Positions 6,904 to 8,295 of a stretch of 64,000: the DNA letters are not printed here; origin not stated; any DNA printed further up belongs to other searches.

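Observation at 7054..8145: F-box fused to a degenerate Rab-like GTPase (likely pseudo-GTPase substrate adaptor)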

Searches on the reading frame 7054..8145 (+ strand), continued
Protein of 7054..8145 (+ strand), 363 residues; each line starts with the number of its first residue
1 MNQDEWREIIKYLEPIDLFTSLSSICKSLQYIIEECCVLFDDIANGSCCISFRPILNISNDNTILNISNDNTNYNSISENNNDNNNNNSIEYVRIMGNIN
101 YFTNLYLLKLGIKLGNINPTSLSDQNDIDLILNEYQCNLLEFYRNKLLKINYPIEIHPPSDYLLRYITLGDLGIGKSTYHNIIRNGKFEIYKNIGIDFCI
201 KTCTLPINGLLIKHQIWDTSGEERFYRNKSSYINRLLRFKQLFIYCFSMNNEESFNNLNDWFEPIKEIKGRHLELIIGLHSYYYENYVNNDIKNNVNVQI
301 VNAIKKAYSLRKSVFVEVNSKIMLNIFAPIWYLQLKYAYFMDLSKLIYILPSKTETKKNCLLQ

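Call 45: predict_structure(alignment_id=A4)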
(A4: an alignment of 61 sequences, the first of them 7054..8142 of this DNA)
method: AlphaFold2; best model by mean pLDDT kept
length: 363 residues; sequences in the alignment: 61
mean_pLDDT: 84.8   pTM: 0.86
mean pLDDT of the five models: 84.8, 84.6, 82.8, 82.6, 82.3
residues with pLDDT >= 90: 226; 70-90: 68; 50-70: 57; < 50: 12
segments of 3 or more residues with pLDDT < 50: 64-66, 68-70
pLDDT, mean of each block of 10 residues (from residue 1): 87 95 90 95 96 75 50 51 58 94 97 94 92 94 89 63 94 93 92 80 88 92 82 90 95 95 88 90 71 72 96 95 96 95 81 58 47
secondary structure, 60 per line:
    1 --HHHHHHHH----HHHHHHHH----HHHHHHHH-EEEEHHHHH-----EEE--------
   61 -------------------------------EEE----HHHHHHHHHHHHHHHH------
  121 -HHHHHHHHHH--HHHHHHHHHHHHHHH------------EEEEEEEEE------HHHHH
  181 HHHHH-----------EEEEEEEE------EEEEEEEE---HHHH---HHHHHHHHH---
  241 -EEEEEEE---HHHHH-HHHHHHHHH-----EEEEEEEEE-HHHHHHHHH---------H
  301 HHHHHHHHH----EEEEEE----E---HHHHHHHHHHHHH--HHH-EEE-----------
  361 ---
elements in order: H3-10 H15-22 H27-34 E36-39 H40-44 E50-52 E92-94 H99-114 H122-131 H134-148 E161-169 H176-185 E197-204 E211-218 H222-225 H229-237 E242-248 H252-256 H258-266 E272-280 H282-290 H300-309 E314-319 H328-340 E347-349

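Call 51: fold_search(model_id=the predicted structure, library=pdb)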
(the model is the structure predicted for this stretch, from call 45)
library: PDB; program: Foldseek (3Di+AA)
matches with E <= 10: 1592; with E <= 0.001: 1307
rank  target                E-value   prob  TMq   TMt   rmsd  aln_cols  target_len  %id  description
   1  6zsi_A                5.4e-10  1.00  0.36  0.71   4.5       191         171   25  The mechanism of activation of the actin binding protein EHBP1 by Rab8 family members. (released 2020-09-02)
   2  6sq2_A                6.8e-10  1.00  0.38  0.75   4.1       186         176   26  Structure of a phosphomimetic switch 2 variant of Rab8a in complex with the phospho-Rab binding domain of RILPL2 (released 2020-09-30)
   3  6rir_B                9.1e-10  1.00  0.38  0.73   4.5       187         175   26  Crystal structure of phosphorylated Rab8a in complex with the Rab-binding domain of RILPL2 (released 2020-01-29)
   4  9ikq_B                1.2e-09  1.00  0.37  0.71   4.4       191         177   25  Crystal structure of OPTN LZD in complex with GTP-bound Rab8a(Q67L) (released 2024-12-25)
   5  1s8f_B                1.4e-09  1.00  0.37  0.73   4.1       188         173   24  Crystal structure of Rab9 complexed to GDP reveals a dimer with an active conformation of switch II (released 2004-06-11)
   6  6zsi_B                1.6e-09  1.00  0.37  0.72   4.5       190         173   25  The mechanism of activation of the actin binding protein EHBP1 by Rab8 family members. (released 2020-09-02)
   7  3sfv_A                1.7e-09  1.00  0.38  0.72   4.7       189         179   28  Crystal structure of the GDP-bound Rab1a S25N mutant in complex with the coiled-coil domain of LidA from Legionella pn (released 2012-04-18)
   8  7lwb_A                1.7e-09  1.00  0.37  0.69   4.3       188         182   26  Crystal Structure of phospho-Rab8a with the RH2 domain (117-165) of RILPL2 (released 2021-03-10)
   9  9ltp_B                2.1e-09  1.00  0.39  0.76   4.3       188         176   23  Crystal structure of human RAB43 in GDP-AlF3 transition state complex with USP6NL TBC domain (released 2026-01-14)
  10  3qbt_E                2.1e-09  1.00  0.37  0.75   4.1       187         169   25  Crystal structure of OCRL1 540-678 in complex with Rab8a:GppNHp (released 2011-03-23)
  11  3tnf_A                2.1e-09  1.00  0.38  0.76   4.1       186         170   26  LidA from Legionella in complex with active Rab8a (released 2011-11-02)
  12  9m0o_D                2.1e-09  1.00  0.38  0.73   4.2       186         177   25  Crystal structure of OPTN 138-170 in complex with GTP-bound RAB8A1-176 (Q67L) (released 2025-10-15)
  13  4lhv_B                2.3e-09  1.00  0.35  0.74   5.6       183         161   24  Crystal structure of Rab8 in its inactive GDP-bound form (released 2013-10-09)
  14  7opq_B                2.3e-09  1.00  0.38  0.65  11.9       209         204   25  Rab27a fusion with Slp2a-RBDa1 effector covalent adduct with CA1 in C188 (released 2022-04-06)
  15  3rwo_A                2.3e-09  1.00  0.36  0.71   4.1       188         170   21  Crystal structure of YPT32 in complex with GDP (released 2011-10-26)
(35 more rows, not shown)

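Call 62: search_protein_families(library=pfam, proteins=[P0017, P0018, P0020, P0021, P0023, P0024, P0026, P0033, P0034, P0049], max_evalue=0.01)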
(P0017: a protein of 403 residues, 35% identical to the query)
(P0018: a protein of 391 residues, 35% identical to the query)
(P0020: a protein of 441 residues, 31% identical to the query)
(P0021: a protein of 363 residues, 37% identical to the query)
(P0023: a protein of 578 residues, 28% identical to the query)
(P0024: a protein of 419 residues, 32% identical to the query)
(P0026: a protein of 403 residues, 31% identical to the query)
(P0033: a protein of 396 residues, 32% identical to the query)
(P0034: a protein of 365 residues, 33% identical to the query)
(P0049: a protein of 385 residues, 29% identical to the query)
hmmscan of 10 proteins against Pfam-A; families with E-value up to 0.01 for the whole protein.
P0017 (403 aa): 23 families
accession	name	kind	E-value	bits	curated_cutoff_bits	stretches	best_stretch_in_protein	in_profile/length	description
PF00071.28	Ras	-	2.3e-90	300.8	21.6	2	49-207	1-160/162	Ras family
PF08477.19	Roc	-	2.8e-60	202.2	27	2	242-355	2-119/119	Ras of Complex, Roc, domain of DAPkinase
PF00025.27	Arf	-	9.4e-28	97.3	22.3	2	42-167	9-130/174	ADP-ribosylation factor family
PF01926.29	MMR_HSR1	-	4.9e-11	43.2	21.9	2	242-352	2-112/113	50S ribosome-binding GTPase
PF00493.29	MCM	-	4.8e-07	29.6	23.3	0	223-282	45-98/224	MCM P-loop domain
PF09439.16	SRPRB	-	1.9e-06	27.8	25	0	49-123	5-73/178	Signal recognition particle receptor beta subunit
PF13401.12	AAA_22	-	1.9e-05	25.4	27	0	50-72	8-30/130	AAA domain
PF13479.12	AAA_24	-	2.6e-05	24.6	27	0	48-69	3-24/195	AAA domain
PF00009.33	GTP_EFTU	-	2.6e-05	24.3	26.5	0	82-130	55-103/188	Elongation factor Tu GTP binding domain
PF20720.3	nSTAND3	-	5.5e-05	23.3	27.2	0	50-75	20-45/155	Novel STAND NTPase 3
PF05621.17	TniB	-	0.00012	22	22.4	0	47-70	34-58/189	Bacterial TniB protein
PF04670.18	Gtr1_RagA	-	0.00014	21.8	22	0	49-111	1-63/232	Gtr1/RagA G protein conserved region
PF03193.22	RsgA_GTPase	-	0.00018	21.8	30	0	45-69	103-128/174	RsgA GTPase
PF00004.35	AAA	-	0.00026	21.9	21.2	0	50-126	1-63/131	ATPase family associated with various cellular activities (AAA)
PF13191.12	AAA_16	-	0.00028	21.9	32.6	0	50-74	27-51/167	AAA ATPase domain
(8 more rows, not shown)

P0018 (391 aa): 28 families (the best 25 are shown)
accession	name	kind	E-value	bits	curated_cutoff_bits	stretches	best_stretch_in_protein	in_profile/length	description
PF00071.28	Ras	-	6.1e-101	335.2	21.6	2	35-194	1-160/162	Ras family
PF08477.19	Roc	-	1.1e-65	219.7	27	2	35-149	1-119/119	Ras of Complex, Roc, domain of DAPkinase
PF00025.27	Arf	-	1.1e-27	97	22.3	2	34-191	15-171/174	ADP-ribosylation factor family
PF00009.33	GTP_EFTU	-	2.7e-17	63.4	26.5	2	67-194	54-186/188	Elongation factor Tu GTP binding domain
PF01926.29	MMR_HSR1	-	3.1e-13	50.3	21.9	2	35-147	1-113/113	50S ribosome-binding GTPase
PF03193.22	RsgA_GTPase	-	1.1e-11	45.3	30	0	35-56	108-129/174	RsgA GTPase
PF09439.16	SRPRB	-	5.1e-10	39.5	25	2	35-154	5-125/178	Signal recognition particle receptor beta subunit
PF10236.15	DAP3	-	1.1e-07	31.9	23.1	0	30-60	20-50/311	Mitochondrial ribosomal death-associated protein 3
PF04670.18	Gtr1_RagA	-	1.9e-07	31.2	22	1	35-154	1-127/232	Gtr1/RagA G protein conserved region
PF13191.12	AAA_16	-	1.8e-06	29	32.6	0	34-89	25-96/167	AAA ATPase domain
PF00931.28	NB-ARC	-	2e-06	27.7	23.5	0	222-339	21-146/248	NB-ARC domain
PF05729.18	NACHT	-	1.4e-05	25.4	26.7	0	36-64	3-31/167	NACHT domain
PF13401.12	AAA_22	-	2.7e-05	24.9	27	0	36-108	8-84/130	AAA domain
PF12775.13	AAA_7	-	3.2e-05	24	25.8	0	34-74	34-73/181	P-loop containing dynein motor region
PF10662.15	PduV-EutP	-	5.2e-05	23.5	21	0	34-87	2-53/143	Ethanolamine utilisation - propanediol utilisation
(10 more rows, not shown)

P0020 (441 aa): 10 families
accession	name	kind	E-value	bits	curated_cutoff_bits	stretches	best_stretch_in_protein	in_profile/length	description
PF00071.28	Ras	-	1.8e-102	340.2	21.6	2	10-168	1-161/162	Ras family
PF08477.19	Roc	-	3.6e-59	198.6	27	2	10-124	1-119/119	Ras of Complex, Roc, domain of DAPkinase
PF00025.27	Arf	-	8.3e-25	87.7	22.3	2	9-134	15-136/174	ADP-ribosylation factor family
PF01926.29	MMR_HSR1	-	1.7e-17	64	21.9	2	10-114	1-105/113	50S ribosome-binding GTPase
PF03193.22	RsgA_GTPase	-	3e-11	43.9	30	1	78-166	20-107/174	RsgA GTPase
PF02421.24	FeoB_N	-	6.4e-05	23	27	0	10-66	2-56/156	Ferrous iron transport protein B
PF10662.15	PduV-EutP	-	7.3e-05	23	21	0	186-225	3-42/143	Ethanolamine utilisation - propanediol utilisation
PF05621.17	TniB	-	0.00042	20.3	22.4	0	10-32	37-59/189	Bacterial TniB protein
PF13401.12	AAA_22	-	0.00076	20.2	27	0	11-53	8-33/130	AAA domain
PF09439.16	SRPRB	-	0.001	18.9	25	0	10-78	5-67/178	Signal recognition particle receptor beta subunit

P0021 (363 aa): 13 families
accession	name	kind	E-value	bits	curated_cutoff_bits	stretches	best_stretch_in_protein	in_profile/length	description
PF00071.28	Ras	-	4.6e-101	335.6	21.6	2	195-354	1-160/162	Ras family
PF08477.19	Roc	-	1.4e-61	206.5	27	2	195-309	1-119/119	Ras of Complex, Roc, domain of DAPkinase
PF00025.27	Arf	-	2.4e-35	122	22.3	2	194-351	15-171/174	ADP-ribosylation factor family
PF04670.18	Gtr1_RagA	-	2.2e-09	37.5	22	2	9-95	1-95/232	Gtr1/RagA G protein conserved region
PF01926.29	MMR_HSR1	-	1.8e-08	34.9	21.9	1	196-307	2-113/113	50S ribosome-binding GTPase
PF12775.13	AAA_7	-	3.2e-06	27.3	25.8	0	9-46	35-71/181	P-loop containing dynein motor region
PF03193.22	RsgA_GTPase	-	3.4e-06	27.4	30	0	10-26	109-125/174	RsgA GTPase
PF00009.33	GTP_EFTU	-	1.2e-05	25.4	26.5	1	228-348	55-179/188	Elongation factor Tu GTP binding domain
PF13555.12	AAA_29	-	2.5e-05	24.4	27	0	196-212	25-41/61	P-loop containing region of AAA domain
PF05621.17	TniB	-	0.00028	20.8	22.4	0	195-217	37-59/189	Bacterial TniB protein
PF13401.12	AAA_22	-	0.001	19.8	27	0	196-223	8-37/130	AAA domain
PF10662.15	PduV-EutP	-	0.0011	19.2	21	0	9-49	3-41/143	Ethanolamine utilisation - propanediol utilisation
PF07931.18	CPT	-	0.0054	17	22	0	10-77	4-71/172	Chloramphenicol phosphotransferase-like protein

P0023 (578 aa): 11 families
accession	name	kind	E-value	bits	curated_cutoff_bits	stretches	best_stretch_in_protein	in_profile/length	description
PF00071.28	Ras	-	3.3e-99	329.6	21.6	2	202-360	1-159/162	Ras family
PF08477.19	Roc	-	4.7e-61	204.7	27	2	202-316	1-119/119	Ras of Complex, Roc, domain of DAPkinase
PF00025.27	Arf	-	1.1e-31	110.1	22.3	2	190-320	4-130/174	ADP-ribosylation factor family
PF01926.29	MMR_HSR1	-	1.1e-09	38.8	21.9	1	202-314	1-113/113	50S ribosome-binding GTPase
PF00009.33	GTP_EFTU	-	1.3e-09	38.4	26.5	1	234-357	54-182/188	Elongation factor Tu GTP binding domain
PF04670.18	Gtr1_RagA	-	8.8e-07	29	22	0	202-265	1-64/232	Gtr1/RagA G protein conserved region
PF12775.13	AAA_7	-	0.00048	20.1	25.8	0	197-239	30-71/181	P-loop containing dynein motor region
PF03193.22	RsgA_GTPase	-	0.00074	19.8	30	0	284-358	35-105/174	RsgA GTPase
PF00735.24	Septin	-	0.0014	18.4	26.2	0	199-258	3-71/280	Septin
PF05621.17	TniB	-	0.0022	17.9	22.4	0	201-224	36-59/189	Bacterial TniB protein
PF20720.3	nSTAND3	-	0.0028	17.8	27.2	0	189-231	6-48/155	Novel STAND NTPase 3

P0024 (419 aa): 6 families
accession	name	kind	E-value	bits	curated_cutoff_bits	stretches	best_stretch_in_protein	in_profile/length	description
PF00071.28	Ras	-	4.5e-79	264.1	21.6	2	215-371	1-158/162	Ras family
PF08477.19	Roc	-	1.4e-51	174.1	27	2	11-123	1-117/119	Ras of Complex, Roc, domain of DAPkinase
PF00025.27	Arf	-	1e-13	51.6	22.3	2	6-135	11-135/174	ADP-ribosylation factor family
PF04670.18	Gtr1_RagA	-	1.6e-09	38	22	1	215-281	1-67/232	Gtr1/RagA G protein conserved region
PF01926.29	MMR_HSR1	-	5.9e-05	23.6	21.9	1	13-122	3-112/113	50S ribosome-binding GTPase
PF00503.26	G-alpha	-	0.0076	15.9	48.8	0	3-50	15-69/333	G-protein alpha subunit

P0026 (403 aa): 29 families (the best 25 are shown)
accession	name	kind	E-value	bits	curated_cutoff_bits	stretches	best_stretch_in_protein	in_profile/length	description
PF00071.28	Ras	-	7.4e-79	263.4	21.6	2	240-397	2-160/162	Ras family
PF08477.19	Roc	-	1.9e-52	176.9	27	2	241-348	3-115/119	Ras of Complex, Roc, domain of DAPkinase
PF00025.27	Arf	-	1.5e-19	70.5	22.3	2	42-167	15-135/174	ADP-ribosylation factor family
PF01926.29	MMR_HSR1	-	3.3e-13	50.2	21.9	2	43-150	1-108/113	50S ribosome-binding GTPase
PF13191.12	AAA_16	-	1.2e-06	29.5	32.6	0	44-71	27-55/167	AAA ATPase domain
PF02421.24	FeoB_N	-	2.5e-06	27.5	27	0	239-392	2-155/156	Ferrous iron transport protein B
PF12775.13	AAA_7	-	3.1e-06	27.3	25.8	0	43-73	35-65/181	P-loop containing dynein motor region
PF09439.16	SRPRB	-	3.2e-06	27.1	25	0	239-306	5-66/178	Signal recognition particle receptor beta subunit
PF00493.29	MCM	-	4.8e-06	26.3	23.3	1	230-266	50-86/224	MCM P-loop domain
PF00005.33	ABC_tran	-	1.1e-05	26.5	25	1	44-140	14-96/137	ABC transporter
PF04670.18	Gtr1_RagA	-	1.1e-05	25.4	22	1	43-104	1-62/232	Gtr1/RagA G protein conserved region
PF13555.12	AAA_29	-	1.9e-05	24.7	27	0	239-254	24-39/61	P-loop containing region of AAA domain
PF20720.3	nSTAND3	-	2e-05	24.8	27.2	0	44-83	20-59/155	Novel STAND NTPase 3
PF05673.19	DUF815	-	4.4e-05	23.2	23.8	0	43-81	55-92/249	Protein of unknown function (DUF815)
PF07728.20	AAA_5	-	5.5e-05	23.6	22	0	239-258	1-20/139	AAA domain (dynein-related subfamily)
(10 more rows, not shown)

P0033 (396 aa): 21 families
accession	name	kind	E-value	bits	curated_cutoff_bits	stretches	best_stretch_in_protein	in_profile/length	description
PF00071.28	Ras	-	3.8e-119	394.4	21.6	2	207-366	1-160/162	Ras family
PF08477.19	Roc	-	2.5e-67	225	27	2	207-321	1-119/119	Ras of Complex, Roc, domain of DAPkinase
PF00025.27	Arf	-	1e-31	110.2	22.3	2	9-130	15-132/174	ADP-ribosylation factor family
PF09439.16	SRPRB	-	1.3e-12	47.9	25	2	10-129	5-125/178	Signal recognition particle receptor beta subunit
PF01926.29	MMR_HSR1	-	1.1e-11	45.3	21.9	2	10-122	1-113/113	50S ribosome-binding GTPase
PF00009.33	GTP_EFTU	-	7.6e-11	42.4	26.5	1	241-366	56-186/188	Elongation factor Tu GTP binding domain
PF03193.22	RsgA_GTPase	-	1.2e-10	41.9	30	1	281-368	26-110/174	RsgA GTPase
PF02421.24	FeoB_N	-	1.2e-10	41.5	27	1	10-163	2-154/156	Ferrous iron transport protein B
PF04670.18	Gtr1_RagA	-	2.2e-09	37.5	22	2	207-326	1-127/232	Gtr1/RagA G protein conserved region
PF05621.17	TniB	-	3.1e-05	23.9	22.4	0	207-228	37-58/189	Bacterial TniB protein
PF13191.12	AAA_16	-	7.4e-05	23.7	32.6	0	208-227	27-46/167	AAA ATPase domain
PF07931.18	CPT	-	0.00012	22.4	22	0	11-84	4-77/172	Chloramphenicol phosphotransferase-like protein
PF13555.12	AAA_29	-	0.00013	22.1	27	0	208-222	25-39/61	P-loop containing region of AAA domain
PF13401.12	AAA_22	-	0.00023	21.9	27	0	208-227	8-27/130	AAA domain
PF07728.20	AAA_5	-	0.00025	21.5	22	0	208-324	2-113/139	AAA domain (dynein-related subfamily)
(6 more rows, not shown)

P0034 (365 aa): 13 families
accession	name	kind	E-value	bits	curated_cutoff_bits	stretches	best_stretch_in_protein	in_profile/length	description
PF00071.28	Ras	-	1.5e-89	298.1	21.6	2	227-365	1-139/162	Ras family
PF08477.19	Roc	-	4.1e-52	175.9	27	2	227-341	1-119/119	Ras of Complex, Roc, domain of DAPkinase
PF00025.27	Arf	-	4.1e-23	82.2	22.3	2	11-135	12-132/174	ADP-ribosylation factor family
PF01926.29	MMR_HSR1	-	1.9e-11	44.5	21.9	2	228-334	2-109/113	50S ribosome-binding GTPase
PF09439.16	SRPRB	-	1.7e-06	28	25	1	13-124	3-114/178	Signal recognition particle receptor beta subunit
PF07931.18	CPT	-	2.3e-06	28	22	1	228-352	4-128/172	Chloramphenicol phosphotransferase-like protein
PF12775.13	AAA_7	-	0.00014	21.9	25.8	0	11-62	31-81/181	P-loop containing dynein motor region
PF04670.18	Gtr1_RagA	-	0.00034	20.6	22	0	227-288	1-62/232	Gtr1/RagA G protein conserved region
PF02421.24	FeoB_N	-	0.00043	20.3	27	0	15-35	2-22/156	Ferrous iron transport protein B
PF03193.22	RsgA_GTPase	-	0.0011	19.2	30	0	228-248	109-129/174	RsgA GTPase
PF10662.15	PduV-EutP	-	0.0017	18.6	21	0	15-166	3-137/143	Ethanolamine utilisation - propanediol utilisation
PF05621.17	TniB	-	0.0045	16.9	22.4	0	9-38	31-60/189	Bacterial TniB protein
PF13479.12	AAA_24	-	0.0098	16.2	27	0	227-255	4-27/195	AAA domain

P0049 (385 aa): 6 families
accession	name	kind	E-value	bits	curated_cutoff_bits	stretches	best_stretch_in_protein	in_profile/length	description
PF00071.28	Ras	-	7.1e-75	250.5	21.6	2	9-167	1-159/162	Ras family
PF08477.19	Roc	-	1.6e-45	154.6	27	2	233-347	1-117/119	Ras of Complex, Roc, domain of DAPkinase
PF00025.27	Arf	-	2.3e-17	63.4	22.3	2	227-359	10-136/174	ADP-ribosylation factor family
PF04670.18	Gtr1_RagA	-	5.4e-06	26.4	22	1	233-293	1-61/232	Gtr1/RagA G protein conserved region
PF09439.16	SRPRB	-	1.2e-05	25.2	25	1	233-315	5-84/178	Signal recognition particle receptor beta subunit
PF06745.19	ATPase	-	0.0027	17.5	26.6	0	232-292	20-82/231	KaiC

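Call 76: find_homologous_proteins(query=P0067, max_evalue=0.00001)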
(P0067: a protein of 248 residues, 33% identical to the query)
Query P0067 (248 aa): 1 proteins with E <= 0.00001 among 166 candidates.
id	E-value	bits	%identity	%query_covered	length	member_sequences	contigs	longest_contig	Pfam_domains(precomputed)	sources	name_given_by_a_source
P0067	8.1e-163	558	100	100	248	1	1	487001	PF08477.20,PF00071.29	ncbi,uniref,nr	ncbi:hypothetical protein C9374_008511 [Naegleria lovaniensis]|uniref:F-box domain-containing protei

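Call 77: find_encoding_contigs(protein=P0067, flank=2500, max_places=2)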
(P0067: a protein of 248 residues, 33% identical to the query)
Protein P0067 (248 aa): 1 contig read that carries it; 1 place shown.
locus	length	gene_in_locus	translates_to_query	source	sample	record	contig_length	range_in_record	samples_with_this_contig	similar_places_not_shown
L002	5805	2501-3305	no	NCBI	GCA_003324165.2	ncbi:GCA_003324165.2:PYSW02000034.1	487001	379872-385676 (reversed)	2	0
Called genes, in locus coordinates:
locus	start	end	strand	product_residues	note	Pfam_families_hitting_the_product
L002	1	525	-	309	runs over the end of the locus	PF00153:Mito_carr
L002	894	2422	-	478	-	-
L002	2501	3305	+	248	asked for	PF00071:Ras, PF08477:Roc (weak)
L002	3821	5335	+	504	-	PF08491:SE (faint), PF01494:FAD_binding_3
